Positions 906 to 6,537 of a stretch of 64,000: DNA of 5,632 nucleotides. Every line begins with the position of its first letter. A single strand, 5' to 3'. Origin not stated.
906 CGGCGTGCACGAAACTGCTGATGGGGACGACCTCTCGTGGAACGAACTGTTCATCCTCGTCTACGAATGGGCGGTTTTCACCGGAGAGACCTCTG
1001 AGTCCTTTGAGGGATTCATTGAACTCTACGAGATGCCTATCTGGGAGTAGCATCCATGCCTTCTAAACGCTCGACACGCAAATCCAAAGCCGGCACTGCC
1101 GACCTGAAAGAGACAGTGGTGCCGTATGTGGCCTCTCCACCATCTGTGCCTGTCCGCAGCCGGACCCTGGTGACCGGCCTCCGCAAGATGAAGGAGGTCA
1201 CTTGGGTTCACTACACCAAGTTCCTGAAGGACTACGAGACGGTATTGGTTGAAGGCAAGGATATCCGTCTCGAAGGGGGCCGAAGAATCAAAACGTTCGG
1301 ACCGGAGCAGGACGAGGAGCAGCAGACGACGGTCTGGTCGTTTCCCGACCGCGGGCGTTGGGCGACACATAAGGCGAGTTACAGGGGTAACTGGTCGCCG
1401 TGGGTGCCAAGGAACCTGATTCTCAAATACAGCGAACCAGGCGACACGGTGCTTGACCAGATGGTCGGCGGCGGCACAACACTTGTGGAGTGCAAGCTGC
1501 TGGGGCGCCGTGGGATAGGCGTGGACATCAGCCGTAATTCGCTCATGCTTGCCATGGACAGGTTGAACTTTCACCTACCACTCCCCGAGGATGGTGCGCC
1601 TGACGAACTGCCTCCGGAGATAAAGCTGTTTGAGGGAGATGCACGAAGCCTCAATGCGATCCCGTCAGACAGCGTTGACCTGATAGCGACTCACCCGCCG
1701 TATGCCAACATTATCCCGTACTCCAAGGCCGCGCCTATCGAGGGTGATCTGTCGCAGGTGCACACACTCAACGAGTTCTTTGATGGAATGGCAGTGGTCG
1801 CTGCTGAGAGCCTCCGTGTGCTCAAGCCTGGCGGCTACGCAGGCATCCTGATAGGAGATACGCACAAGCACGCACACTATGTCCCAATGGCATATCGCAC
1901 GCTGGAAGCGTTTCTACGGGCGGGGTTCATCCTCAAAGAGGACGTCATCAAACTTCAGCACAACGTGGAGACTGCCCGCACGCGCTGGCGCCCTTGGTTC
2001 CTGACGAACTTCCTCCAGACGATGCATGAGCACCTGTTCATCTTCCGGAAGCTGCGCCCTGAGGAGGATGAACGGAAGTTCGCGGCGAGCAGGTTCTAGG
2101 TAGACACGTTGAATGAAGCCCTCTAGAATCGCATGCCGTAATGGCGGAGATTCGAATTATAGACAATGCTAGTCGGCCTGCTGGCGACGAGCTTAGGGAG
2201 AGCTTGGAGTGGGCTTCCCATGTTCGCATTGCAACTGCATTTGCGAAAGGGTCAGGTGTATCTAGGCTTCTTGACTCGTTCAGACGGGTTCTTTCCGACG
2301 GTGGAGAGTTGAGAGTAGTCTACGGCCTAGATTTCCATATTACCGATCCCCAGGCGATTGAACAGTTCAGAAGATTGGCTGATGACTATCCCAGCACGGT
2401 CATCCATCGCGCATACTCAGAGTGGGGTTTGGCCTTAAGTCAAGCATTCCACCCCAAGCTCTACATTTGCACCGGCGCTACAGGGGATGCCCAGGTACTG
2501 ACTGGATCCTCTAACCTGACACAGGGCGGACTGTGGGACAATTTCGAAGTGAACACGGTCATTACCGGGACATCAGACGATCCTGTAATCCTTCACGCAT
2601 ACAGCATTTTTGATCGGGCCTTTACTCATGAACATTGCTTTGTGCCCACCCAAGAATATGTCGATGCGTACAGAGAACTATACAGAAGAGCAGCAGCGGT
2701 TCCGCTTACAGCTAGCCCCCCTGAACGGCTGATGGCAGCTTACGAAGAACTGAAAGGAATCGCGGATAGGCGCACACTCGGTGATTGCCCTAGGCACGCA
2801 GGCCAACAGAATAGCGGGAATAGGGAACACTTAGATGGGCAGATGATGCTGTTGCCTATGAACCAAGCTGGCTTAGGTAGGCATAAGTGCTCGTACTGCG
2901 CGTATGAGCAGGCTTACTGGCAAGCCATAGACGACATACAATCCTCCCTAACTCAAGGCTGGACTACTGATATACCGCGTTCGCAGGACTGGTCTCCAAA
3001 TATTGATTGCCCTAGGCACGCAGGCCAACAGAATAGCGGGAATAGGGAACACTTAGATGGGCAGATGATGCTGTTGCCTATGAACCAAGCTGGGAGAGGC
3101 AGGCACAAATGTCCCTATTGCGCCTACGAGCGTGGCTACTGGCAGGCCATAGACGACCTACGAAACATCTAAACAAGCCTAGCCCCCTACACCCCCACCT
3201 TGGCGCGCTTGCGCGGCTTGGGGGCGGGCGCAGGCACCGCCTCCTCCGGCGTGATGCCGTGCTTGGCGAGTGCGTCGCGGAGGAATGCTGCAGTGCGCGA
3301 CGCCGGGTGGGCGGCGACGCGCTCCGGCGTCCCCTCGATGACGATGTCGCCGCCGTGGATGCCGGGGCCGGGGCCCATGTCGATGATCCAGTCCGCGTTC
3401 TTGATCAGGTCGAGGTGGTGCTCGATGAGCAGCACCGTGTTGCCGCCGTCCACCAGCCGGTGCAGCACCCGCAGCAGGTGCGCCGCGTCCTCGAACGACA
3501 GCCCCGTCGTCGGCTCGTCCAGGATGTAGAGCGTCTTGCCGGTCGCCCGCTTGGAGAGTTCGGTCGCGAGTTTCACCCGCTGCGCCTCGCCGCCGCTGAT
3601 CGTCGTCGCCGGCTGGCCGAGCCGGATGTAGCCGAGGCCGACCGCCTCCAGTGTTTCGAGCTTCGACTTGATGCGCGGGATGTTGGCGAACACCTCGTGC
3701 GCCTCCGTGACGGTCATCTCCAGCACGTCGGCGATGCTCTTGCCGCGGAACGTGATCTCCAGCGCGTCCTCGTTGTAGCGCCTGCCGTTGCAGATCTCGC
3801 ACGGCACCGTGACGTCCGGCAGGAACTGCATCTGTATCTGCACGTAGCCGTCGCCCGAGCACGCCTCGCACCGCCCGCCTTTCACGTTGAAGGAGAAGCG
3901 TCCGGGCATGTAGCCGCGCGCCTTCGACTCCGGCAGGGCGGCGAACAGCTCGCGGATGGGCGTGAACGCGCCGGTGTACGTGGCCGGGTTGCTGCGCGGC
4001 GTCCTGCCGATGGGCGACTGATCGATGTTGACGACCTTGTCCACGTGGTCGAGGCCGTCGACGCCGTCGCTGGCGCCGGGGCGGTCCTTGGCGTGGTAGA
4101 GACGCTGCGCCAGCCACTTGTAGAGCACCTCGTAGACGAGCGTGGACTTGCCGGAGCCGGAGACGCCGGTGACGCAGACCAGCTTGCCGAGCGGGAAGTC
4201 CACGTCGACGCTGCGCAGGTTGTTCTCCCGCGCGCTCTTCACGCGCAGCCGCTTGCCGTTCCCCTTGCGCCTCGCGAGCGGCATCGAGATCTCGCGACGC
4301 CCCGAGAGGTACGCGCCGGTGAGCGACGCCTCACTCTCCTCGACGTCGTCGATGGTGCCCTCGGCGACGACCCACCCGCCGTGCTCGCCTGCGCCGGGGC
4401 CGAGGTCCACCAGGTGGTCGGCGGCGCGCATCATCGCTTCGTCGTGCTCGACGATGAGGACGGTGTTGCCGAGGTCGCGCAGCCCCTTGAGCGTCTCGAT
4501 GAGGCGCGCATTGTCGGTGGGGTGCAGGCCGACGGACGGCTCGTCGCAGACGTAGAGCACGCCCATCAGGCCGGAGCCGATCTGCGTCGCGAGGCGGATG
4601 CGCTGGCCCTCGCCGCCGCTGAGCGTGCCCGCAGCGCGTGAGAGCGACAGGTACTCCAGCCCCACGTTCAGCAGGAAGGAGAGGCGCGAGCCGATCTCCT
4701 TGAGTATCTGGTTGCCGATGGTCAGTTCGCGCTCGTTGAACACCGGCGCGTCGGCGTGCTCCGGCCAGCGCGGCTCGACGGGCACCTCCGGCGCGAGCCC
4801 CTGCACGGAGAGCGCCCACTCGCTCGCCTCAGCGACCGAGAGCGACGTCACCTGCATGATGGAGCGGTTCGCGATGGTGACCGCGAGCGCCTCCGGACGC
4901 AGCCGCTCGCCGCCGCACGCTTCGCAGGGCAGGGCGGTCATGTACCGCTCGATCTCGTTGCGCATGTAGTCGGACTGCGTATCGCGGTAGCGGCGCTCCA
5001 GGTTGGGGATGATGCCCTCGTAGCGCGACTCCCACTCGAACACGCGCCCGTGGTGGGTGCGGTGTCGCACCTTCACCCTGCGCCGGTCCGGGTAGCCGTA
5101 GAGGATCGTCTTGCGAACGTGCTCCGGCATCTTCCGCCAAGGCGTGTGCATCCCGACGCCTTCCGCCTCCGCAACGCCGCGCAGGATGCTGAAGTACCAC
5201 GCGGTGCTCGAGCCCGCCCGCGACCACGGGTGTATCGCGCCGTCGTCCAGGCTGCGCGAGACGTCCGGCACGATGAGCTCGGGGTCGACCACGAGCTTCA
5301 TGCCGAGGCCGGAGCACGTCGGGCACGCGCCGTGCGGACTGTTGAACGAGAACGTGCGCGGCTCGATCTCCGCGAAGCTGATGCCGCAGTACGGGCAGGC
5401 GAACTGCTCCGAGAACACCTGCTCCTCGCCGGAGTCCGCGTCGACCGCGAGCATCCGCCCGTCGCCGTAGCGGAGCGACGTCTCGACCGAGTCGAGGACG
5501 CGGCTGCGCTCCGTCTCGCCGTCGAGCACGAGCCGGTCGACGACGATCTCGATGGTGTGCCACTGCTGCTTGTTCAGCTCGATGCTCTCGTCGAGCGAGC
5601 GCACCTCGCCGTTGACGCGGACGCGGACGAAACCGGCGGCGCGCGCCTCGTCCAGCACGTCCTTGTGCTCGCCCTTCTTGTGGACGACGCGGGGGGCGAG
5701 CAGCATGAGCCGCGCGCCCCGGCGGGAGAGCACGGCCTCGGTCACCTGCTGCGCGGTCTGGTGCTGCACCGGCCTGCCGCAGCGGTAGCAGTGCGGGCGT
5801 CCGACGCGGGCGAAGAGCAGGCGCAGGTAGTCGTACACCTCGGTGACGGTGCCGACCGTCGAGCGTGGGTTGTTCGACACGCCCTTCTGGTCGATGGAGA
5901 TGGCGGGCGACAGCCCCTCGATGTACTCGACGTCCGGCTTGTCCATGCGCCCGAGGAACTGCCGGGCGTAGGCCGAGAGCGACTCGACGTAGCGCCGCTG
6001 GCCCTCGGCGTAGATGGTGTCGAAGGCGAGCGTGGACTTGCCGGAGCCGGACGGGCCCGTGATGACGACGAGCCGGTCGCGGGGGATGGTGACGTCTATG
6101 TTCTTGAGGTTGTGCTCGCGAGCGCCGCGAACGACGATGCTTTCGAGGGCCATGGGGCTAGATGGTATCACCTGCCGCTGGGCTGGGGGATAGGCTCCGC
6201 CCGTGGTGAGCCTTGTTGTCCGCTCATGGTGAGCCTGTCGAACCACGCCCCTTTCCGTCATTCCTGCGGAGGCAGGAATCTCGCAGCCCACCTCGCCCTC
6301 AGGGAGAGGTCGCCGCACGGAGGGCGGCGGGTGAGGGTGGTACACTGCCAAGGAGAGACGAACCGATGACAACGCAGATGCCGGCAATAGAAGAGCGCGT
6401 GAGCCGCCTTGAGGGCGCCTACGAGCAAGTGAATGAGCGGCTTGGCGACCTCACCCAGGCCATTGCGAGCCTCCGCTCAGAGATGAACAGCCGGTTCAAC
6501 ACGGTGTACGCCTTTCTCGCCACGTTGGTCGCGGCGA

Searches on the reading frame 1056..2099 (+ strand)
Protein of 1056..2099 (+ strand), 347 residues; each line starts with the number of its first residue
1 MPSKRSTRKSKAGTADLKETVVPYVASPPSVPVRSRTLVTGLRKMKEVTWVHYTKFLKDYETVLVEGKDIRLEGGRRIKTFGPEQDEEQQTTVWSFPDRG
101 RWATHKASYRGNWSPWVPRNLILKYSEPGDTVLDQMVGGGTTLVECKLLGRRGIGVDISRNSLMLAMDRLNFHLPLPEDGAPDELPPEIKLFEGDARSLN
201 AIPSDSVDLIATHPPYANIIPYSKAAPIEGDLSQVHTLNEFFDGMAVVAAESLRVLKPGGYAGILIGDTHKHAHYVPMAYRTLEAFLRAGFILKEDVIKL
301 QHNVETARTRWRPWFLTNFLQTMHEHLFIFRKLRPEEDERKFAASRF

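Call 39: search_protein_families(library=pfam, proteins=[window:1056-2099:+], max_evalue=0.01)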
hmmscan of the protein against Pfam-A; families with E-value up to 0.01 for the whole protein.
window:1056-2099:+ (347 aa): 4 families
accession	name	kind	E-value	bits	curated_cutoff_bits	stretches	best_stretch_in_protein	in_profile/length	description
PF01555.25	N6_N4_Mtase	-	6.8e-22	78.9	26.7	2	76-164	126-217/221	DNA methylase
PF08241.18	Methyltransf_11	-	9.9e-05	23.3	21.2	0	137-211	5-65/95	Methyltransferase domain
PF01170.24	UPF0020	-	0.00081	19.6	22.3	0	188-219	104-134/197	RMKL-like, methyltransferase domain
PF13649.12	Methyltransf_25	-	0.0028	18.8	27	0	132-212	1-70/97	Methyltransferase domain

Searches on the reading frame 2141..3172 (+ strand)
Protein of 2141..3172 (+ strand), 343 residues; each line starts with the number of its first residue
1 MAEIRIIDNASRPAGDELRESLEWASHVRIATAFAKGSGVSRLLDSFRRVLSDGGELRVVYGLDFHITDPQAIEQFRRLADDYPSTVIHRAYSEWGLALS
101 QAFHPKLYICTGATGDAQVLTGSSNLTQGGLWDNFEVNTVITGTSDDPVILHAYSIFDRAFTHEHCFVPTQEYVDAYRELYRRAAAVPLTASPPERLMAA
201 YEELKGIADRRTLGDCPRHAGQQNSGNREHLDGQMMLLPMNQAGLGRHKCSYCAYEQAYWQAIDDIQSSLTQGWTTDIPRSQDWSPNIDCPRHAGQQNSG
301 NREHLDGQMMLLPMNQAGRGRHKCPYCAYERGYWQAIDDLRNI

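Call 57: search_protein_families(library=pfam, proteins=[window:2141-3172:+], max_evalue=0.001)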
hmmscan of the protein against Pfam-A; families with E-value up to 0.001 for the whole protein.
window:2141-3172:+ (343 aa): 1 family
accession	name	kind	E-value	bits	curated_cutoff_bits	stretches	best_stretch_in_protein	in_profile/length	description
PF13091.12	PLDc_2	-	6.5e-06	26.5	27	1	41-154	23-125/132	PLD-like domain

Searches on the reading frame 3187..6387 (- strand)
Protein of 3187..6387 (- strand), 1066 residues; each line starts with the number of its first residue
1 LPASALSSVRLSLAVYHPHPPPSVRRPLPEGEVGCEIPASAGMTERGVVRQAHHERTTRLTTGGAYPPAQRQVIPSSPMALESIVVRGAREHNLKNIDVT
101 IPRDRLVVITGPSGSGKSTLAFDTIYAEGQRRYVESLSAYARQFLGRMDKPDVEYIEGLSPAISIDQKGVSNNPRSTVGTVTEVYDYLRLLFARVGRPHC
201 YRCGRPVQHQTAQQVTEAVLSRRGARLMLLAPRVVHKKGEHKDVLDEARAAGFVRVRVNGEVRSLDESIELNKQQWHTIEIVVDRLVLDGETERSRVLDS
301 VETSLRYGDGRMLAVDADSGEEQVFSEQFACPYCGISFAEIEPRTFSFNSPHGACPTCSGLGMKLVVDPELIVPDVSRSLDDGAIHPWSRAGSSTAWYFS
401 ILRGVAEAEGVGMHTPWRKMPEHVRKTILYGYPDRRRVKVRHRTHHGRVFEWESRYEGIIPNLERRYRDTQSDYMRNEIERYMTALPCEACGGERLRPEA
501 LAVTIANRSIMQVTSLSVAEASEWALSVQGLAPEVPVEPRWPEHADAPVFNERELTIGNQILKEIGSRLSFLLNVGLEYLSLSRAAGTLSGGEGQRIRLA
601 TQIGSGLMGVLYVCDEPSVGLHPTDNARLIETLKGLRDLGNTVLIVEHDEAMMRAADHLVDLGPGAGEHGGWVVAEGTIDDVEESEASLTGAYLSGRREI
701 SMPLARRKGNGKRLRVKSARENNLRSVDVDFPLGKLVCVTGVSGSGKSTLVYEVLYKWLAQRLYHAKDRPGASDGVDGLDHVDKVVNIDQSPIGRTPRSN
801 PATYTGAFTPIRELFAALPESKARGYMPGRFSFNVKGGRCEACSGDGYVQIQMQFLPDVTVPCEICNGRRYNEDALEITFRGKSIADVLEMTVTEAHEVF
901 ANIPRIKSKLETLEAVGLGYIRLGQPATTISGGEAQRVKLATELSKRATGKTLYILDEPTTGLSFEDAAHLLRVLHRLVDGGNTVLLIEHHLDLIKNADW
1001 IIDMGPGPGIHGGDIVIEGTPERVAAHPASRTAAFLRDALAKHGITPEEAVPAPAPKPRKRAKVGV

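Call 57: search_protein_families(library=pfam, proteins=[window:3187-6387:-], max_evalue=0.001)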
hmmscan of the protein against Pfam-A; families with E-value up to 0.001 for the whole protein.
window:3187-6387:- (1066 aa): 22 families
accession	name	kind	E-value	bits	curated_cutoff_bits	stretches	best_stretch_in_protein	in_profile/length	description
PF17755.6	UvrA_DNA-bind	-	1.6e-35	122.1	23.2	1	368-481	1-110/110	UvrA DNA-binding domain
PF17760.6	UvrA_inter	-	7.8e-31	106.6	23.3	1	210-314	1-105/109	UvrA interaction domain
PF00005.33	ABC_tran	-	5.5e-20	72.8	25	2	94-121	1-28/137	ABC transporter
PF13555.12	AAA_29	-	8.2e-09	35.5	27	0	98-120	16-38/61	P-loop containing region of AAA domain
PF13191.12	AAA_16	-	8.3e-09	36.6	32.6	0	101-144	21-63/167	AAA ATPase domain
PF02463.25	SMC_N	-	8.1e-08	32.4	40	0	81-126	2-46/220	RecF/RecN/SMC N terminal domain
PF05729.18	NACHT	-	5.9e-07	29.9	26.7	0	736-766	2-32/167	NACHT domain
PF13481.12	AAA_25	-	7.7e-07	29.4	27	0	96-124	25-53/195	AAA domain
PF20720.3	nSTAND3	-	1e-06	29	27.2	0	103-126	16-39/155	Novel STAND NTPase 3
PF25199.1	nSTAND_NTPase5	-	1.6e-06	28.4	34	0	734-761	41-68/145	Novel STAND NTPase 5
PF13476.12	AAA_23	-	4.8e-06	27.8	27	0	84-120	2-35/201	AAA domain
PF13401.12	AAA_22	-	1.4e-05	25.8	27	0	104-121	5-22/130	AAA domain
PF13173.12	AAA_14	-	1.7e-05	25.2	27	0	104-129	2-27/129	AAA domain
PF20703.3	nSTAND1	-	2.1e-05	24.8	27.1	0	90-120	19-49/379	Novel STAND NTPase 1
PF03193.22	RsgA_GTPase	-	4.3e-05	23.8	30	0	84-121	87-123/174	RsgA GTPase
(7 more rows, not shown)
